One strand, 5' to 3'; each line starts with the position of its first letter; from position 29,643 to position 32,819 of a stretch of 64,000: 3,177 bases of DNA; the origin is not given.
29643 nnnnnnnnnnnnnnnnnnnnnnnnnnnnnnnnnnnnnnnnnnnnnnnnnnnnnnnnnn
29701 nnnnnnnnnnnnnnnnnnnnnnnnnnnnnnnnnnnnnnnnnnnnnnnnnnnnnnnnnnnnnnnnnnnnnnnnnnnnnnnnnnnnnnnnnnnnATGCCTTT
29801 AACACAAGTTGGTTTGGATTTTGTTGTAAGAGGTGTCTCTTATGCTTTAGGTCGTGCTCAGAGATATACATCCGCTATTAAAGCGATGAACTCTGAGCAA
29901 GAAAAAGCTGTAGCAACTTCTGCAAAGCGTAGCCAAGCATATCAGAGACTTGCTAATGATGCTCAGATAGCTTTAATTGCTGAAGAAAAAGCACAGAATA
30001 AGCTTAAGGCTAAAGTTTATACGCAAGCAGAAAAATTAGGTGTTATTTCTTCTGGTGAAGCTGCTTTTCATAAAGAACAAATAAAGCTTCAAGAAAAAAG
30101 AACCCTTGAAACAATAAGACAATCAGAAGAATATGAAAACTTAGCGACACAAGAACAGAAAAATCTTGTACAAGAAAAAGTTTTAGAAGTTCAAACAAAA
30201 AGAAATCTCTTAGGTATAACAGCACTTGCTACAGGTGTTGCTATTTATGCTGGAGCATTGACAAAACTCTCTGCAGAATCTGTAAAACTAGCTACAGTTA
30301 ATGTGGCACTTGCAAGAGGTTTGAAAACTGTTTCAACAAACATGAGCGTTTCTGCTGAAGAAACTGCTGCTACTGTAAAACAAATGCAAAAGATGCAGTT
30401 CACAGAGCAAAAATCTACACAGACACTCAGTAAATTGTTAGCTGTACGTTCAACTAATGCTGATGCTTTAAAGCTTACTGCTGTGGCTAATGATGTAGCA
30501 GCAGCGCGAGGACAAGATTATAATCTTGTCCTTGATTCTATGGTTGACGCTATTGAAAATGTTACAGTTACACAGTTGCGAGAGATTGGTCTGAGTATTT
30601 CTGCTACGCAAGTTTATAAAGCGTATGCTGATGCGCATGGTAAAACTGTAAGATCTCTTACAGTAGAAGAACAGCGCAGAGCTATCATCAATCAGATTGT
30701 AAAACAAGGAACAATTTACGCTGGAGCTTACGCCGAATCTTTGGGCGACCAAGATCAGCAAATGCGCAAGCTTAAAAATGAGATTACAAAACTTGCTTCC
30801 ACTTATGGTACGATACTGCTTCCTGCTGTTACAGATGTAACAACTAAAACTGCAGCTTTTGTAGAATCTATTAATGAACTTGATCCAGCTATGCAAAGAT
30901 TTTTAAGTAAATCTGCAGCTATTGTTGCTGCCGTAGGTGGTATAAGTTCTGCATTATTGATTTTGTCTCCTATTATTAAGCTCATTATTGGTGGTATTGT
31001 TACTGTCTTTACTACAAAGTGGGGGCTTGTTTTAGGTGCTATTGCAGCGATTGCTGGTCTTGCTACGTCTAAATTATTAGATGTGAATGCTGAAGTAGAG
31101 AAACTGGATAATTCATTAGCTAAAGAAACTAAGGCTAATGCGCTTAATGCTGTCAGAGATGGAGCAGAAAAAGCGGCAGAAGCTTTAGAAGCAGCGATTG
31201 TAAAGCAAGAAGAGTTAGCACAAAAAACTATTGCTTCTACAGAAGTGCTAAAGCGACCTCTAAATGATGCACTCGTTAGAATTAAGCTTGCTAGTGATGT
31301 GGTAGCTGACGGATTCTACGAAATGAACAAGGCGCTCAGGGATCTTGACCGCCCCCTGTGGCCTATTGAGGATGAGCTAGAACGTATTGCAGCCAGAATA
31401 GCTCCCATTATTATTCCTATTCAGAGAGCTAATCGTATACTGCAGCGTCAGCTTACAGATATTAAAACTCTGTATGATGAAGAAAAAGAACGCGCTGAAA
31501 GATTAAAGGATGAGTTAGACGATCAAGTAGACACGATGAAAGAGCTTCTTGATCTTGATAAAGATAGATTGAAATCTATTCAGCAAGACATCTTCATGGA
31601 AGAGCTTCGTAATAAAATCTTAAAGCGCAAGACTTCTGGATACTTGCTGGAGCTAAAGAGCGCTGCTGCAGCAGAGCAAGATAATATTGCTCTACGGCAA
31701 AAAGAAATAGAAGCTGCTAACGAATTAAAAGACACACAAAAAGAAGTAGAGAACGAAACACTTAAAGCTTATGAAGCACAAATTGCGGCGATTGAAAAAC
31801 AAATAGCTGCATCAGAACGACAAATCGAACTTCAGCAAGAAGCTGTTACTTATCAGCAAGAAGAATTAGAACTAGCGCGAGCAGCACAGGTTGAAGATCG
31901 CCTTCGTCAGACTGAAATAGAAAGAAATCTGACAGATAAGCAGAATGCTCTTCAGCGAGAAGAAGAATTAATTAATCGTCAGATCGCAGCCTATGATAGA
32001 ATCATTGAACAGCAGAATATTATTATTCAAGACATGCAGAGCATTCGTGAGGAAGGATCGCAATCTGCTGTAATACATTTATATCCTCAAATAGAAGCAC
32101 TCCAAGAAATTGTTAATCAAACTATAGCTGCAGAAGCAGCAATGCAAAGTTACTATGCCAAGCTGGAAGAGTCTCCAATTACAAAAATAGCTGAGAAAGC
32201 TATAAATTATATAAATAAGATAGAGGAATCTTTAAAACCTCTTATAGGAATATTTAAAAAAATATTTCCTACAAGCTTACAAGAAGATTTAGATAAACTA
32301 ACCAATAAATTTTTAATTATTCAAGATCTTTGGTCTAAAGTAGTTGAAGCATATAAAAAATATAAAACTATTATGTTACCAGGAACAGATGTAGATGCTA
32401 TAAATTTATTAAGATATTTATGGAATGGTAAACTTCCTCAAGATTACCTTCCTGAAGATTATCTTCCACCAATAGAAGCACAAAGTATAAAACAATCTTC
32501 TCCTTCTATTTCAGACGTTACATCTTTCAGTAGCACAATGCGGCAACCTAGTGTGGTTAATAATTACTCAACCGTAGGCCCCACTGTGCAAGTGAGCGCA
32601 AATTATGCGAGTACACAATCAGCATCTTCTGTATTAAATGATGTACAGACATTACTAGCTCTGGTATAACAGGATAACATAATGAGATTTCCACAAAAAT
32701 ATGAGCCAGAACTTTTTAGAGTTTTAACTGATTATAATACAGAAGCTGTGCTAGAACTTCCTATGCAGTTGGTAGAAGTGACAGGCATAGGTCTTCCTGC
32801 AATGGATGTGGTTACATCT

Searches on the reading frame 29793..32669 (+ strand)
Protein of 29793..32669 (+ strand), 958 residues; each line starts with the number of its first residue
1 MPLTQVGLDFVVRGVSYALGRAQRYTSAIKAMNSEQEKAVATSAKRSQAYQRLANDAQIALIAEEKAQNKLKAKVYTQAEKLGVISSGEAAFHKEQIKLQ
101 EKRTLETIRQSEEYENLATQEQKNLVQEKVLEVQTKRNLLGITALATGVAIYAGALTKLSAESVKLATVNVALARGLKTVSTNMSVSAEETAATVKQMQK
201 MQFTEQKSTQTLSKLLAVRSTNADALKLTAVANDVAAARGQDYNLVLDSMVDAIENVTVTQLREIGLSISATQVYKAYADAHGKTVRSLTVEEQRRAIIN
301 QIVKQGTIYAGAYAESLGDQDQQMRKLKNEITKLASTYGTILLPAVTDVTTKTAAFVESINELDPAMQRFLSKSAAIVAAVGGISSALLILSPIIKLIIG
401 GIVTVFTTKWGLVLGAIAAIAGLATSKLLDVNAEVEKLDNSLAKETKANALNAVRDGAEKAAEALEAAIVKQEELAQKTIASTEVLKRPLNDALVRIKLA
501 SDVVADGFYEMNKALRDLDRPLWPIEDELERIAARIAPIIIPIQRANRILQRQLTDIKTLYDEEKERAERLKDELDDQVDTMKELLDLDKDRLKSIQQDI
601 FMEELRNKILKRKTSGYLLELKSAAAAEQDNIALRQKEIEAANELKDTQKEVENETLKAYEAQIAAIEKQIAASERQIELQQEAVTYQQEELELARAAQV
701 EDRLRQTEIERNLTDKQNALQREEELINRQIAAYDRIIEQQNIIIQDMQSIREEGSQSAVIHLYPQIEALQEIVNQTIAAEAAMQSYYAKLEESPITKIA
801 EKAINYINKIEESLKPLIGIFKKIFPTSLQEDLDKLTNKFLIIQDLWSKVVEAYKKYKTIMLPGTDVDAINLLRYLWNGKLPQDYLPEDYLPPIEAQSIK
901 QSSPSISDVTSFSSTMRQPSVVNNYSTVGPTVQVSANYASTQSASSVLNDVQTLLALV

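Call 16: search_protein_families(library=phrogs, proteins=[window:29793-32669:+], max_evalue=0.00001)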
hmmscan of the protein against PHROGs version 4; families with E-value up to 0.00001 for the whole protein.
window:29793-32669:+ (958 aa): 4 families
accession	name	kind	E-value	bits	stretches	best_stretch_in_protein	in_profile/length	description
phrog_1533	-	tail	2.4e-10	39.6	1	322-692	528-885/1688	tail length tape measure protein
phrog_5218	-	unknown function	5.3e-08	32.4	1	310-811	508-972/1599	-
phrog_1293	-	tail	8.6e-08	31.4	1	321-470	464-583/1424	tail length tape measure protein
phrog_1272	-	tail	1.4e-06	27.3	1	322-421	534-645/1606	tail length tape measure protein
